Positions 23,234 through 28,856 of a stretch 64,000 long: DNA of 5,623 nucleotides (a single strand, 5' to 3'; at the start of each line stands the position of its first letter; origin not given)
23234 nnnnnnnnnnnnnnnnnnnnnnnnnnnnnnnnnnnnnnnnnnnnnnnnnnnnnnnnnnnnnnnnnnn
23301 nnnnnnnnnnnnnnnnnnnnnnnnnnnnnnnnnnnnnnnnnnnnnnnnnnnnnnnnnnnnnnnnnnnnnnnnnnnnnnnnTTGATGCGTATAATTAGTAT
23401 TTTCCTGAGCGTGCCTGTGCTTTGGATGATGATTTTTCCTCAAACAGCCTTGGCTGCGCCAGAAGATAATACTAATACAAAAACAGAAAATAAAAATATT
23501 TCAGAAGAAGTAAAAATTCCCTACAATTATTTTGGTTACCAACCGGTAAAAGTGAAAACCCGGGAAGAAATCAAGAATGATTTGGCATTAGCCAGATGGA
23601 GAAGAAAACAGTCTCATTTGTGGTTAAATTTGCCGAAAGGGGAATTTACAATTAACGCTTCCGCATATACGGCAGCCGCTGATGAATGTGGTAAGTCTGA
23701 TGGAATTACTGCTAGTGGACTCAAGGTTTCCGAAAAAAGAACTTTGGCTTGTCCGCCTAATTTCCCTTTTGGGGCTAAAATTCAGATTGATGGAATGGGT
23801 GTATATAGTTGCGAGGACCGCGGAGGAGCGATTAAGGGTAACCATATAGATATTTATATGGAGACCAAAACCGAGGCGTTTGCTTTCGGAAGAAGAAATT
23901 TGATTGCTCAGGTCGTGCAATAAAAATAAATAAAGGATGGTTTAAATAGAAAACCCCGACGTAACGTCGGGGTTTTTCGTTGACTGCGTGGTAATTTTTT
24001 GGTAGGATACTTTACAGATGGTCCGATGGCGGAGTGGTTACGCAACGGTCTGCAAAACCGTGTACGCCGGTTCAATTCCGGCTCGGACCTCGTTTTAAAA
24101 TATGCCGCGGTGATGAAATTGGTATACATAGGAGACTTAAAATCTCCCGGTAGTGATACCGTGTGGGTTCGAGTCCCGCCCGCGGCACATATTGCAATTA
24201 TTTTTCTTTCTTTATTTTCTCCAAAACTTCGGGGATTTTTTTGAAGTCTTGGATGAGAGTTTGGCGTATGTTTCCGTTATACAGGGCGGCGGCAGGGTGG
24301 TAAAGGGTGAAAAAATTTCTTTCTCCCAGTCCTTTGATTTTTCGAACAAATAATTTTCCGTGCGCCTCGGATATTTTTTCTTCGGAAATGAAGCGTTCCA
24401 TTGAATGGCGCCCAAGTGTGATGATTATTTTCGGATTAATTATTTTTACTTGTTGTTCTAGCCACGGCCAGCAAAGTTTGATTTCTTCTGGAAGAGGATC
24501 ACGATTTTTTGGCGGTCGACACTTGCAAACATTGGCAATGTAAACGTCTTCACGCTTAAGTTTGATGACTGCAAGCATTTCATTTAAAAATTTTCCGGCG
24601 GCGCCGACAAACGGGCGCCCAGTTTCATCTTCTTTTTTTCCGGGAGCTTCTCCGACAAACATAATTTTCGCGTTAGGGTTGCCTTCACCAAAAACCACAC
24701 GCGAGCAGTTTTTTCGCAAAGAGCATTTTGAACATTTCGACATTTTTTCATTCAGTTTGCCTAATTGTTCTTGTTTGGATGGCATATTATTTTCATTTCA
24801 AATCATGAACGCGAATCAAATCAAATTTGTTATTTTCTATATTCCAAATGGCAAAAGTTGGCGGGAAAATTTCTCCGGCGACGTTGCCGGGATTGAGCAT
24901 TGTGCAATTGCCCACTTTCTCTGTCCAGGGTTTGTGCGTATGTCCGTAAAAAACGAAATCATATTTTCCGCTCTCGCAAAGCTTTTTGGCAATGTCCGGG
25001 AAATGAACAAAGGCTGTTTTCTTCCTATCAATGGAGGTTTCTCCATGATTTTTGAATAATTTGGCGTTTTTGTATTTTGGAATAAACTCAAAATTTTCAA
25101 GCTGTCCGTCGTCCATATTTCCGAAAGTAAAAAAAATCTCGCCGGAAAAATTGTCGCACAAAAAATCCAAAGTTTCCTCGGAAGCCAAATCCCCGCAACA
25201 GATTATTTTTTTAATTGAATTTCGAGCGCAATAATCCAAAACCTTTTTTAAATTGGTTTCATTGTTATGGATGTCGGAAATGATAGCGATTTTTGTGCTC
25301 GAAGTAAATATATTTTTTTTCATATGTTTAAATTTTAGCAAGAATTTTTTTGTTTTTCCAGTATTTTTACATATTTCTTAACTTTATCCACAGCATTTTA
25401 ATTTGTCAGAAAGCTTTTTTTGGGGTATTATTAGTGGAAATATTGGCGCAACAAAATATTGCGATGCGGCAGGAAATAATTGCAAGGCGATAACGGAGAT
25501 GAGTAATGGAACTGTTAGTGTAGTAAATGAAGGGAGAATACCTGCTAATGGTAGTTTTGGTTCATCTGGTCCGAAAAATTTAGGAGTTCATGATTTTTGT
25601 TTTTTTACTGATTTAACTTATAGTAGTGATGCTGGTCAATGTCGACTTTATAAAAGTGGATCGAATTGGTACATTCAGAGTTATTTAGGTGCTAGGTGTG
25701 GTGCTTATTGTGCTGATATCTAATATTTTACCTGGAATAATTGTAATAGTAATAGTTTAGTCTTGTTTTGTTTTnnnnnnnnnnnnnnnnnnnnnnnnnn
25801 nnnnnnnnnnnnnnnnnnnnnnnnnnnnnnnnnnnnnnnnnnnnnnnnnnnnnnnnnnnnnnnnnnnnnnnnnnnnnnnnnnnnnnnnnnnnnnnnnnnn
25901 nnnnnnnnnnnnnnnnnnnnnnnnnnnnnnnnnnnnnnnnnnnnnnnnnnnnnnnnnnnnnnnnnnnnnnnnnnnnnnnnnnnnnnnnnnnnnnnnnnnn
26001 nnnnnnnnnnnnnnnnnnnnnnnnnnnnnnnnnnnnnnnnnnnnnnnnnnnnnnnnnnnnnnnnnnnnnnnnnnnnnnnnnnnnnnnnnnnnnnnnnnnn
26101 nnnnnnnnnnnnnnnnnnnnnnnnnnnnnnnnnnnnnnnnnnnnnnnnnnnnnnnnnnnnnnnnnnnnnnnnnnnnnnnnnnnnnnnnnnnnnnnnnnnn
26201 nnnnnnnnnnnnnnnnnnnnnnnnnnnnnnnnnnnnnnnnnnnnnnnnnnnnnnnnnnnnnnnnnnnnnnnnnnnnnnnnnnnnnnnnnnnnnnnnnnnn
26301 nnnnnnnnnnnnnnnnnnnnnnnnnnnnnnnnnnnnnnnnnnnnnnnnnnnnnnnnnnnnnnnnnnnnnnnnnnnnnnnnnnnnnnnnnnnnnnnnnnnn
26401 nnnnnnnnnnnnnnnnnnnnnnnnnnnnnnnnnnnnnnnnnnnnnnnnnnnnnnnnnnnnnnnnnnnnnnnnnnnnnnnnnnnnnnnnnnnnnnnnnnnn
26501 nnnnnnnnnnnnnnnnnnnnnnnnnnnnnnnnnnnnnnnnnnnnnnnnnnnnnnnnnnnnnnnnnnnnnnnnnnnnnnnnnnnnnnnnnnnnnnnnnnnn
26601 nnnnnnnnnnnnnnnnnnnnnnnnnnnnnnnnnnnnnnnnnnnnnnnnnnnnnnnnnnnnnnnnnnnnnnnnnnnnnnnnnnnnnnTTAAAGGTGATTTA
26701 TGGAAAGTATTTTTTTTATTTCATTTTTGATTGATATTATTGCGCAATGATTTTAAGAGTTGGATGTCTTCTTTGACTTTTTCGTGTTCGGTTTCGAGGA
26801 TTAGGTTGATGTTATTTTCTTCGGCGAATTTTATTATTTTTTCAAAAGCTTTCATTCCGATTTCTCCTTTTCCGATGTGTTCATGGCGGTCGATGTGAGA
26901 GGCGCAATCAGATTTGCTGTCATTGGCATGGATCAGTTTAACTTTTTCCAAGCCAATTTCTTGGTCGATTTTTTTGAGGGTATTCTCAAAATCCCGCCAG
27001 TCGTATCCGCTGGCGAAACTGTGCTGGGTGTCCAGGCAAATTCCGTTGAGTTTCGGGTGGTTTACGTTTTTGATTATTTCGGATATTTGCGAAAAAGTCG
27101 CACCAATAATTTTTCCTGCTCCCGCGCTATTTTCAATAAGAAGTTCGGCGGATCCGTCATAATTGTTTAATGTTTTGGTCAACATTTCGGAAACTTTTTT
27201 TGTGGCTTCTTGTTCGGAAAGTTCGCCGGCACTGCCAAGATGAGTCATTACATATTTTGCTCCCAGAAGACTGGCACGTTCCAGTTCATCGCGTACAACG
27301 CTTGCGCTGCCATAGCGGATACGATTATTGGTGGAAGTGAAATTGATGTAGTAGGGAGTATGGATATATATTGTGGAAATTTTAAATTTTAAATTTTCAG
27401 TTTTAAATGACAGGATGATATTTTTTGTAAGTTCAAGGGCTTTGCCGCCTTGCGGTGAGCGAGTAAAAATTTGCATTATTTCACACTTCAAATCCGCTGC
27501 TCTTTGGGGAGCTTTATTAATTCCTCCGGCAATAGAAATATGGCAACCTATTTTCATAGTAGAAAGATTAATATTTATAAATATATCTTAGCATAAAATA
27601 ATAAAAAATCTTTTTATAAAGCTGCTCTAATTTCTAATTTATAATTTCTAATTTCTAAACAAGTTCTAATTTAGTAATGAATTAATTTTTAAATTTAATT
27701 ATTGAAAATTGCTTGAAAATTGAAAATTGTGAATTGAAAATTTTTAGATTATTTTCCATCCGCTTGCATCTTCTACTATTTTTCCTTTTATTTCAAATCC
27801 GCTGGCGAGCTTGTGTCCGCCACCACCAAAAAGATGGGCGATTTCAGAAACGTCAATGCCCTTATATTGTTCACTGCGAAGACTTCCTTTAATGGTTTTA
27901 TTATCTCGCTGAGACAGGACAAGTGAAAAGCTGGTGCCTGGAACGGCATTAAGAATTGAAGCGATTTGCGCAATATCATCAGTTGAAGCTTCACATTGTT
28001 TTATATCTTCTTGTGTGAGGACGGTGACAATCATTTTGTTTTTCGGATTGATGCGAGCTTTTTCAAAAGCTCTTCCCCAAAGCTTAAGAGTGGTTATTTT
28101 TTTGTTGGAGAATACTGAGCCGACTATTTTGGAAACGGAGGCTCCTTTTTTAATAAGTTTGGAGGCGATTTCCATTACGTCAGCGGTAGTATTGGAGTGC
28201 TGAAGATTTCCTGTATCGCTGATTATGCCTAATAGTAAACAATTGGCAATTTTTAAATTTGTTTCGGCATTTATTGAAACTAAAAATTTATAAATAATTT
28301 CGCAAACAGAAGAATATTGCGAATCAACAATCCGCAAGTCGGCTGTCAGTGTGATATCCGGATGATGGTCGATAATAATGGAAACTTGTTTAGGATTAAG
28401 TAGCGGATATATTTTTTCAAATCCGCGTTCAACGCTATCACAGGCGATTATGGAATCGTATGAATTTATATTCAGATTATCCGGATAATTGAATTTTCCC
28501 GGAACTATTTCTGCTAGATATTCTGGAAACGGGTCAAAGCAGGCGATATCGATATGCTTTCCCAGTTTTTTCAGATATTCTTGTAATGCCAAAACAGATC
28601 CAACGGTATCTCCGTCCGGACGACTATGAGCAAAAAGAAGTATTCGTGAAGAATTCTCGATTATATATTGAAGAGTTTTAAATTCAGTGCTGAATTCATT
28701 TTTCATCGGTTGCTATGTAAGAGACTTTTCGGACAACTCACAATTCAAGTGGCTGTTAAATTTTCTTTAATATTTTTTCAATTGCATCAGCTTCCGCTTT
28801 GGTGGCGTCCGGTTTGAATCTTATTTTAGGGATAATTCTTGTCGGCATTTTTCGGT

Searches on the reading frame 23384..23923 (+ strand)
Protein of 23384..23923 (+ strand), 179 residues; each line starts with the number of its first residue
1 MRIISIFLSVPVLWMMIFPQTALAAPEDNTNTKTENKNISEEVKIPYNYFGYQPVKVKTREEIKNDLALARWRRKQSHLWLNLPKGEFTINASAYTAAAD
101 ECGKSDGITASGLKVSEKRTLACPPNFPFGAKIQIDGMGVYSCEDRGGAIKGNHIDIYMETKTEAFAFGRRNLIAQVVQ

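Call 59: search_protein_families(library=pfam, proteins=[window:23384-23923:+], max_evalue=0.00001)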
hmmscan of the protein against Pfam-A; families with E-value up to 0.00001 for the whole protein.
window:23384-23923:+ (179 aa): 1 family
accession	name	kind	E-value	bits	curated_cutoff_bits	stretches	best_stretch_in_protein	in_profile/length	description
PF06725.17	3D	-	1.4e-10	41.6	23.8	1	120-172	2-65/72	3D domain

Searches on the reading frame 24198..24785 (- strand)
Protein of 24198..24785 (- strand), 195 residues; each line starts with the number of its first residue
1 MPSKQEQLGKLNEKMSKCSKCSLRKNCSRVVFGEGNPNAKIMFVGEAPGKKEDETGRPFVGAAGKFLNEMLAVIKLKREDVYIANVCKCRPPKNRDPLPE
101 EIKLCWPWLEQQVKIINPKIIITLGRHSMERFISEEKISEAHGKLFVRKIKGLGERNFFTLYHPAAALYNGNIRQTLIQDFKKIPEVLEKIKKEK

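Call 59: search_protein_families(library=pfam, proteins=[window:24198-24785:-], max_evalue=0.00001)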
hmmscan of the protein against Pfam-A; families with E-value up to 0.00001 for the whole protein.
window:24198-24785:- (195 aa): 1 family
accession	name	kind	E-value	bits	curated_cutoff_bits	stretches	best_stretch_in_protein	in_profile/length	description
PF03167.25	UDG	-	2.4e-39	135.1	24.3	1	32-172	1-127/141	Uracil DNA glycosylase superfamily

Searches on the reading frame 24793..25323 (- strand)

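Call 59: search_protein_families(library=pfam, proteins=[window:24793-25323:-], max_evalue=0.00001)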
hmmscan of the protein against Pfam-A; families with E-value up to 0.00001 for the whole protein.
window:24793-25323:- (176 aa): 2 families
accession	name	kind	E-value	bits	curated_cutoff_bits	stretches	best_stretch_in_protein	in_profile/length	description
PF12850.12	Metallophos_2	-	9.3e-25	87.9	27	1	11-164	2-153/154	Calcineurin-like phosphoesterase superfamily domain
PF00149.33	Metallophos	-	7e-14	53.1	21.5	1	11-132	2-191/191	Calcineurin-like phosphoesterase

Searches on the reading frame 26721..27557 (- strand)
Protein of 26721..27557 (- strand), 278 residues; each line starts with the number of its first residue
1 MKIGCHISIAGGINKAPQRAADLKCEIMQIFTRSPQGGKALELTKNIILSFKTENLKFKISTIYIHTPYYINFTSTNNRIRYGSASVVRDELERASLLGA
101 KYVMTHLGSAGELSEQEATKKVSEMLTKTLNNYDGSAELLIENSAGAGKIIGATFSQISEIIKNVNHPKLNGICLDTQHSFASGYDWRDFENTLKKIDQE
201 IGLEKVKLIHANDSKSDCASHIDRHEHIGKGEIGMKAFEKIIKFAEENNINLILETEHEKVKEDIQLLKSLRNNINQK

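Call 59: search_protein_families(library=pfam, proteins=[window:26721-27557:-], max_evalue=0.00001)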
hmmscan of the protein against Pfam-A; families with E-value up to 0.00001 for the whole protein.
window:26721-27557:- (278 aa): 1 family
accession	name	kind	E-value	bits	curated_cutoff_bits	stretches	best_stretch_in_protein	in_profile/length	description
PF01261.30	AP_endonuc_2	-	2.5e-38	132.6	31.1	1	18-270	2-248/249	Xylose isomerase-like TIM barrel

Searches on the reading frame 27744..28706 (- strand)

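Call 59: search_protein_families(library=pfam, proteins=[window:27744-28706:-], max_evalue=0.00001)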
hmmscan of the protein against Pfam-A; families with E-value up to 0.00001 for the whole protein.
window:27744-28706:- (320 aa): 2 families
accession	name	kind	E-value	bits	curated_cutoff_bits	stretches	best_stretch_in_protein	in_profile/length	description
PF01368.27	DHH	-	5.8e-17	62.6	28.1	1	21-161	1-125/125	DHH family, N-terminal domain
PF02272.25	DHHA1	-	5.5e-10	40.1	25.9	1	228-308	7-85/102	DHHA1 domain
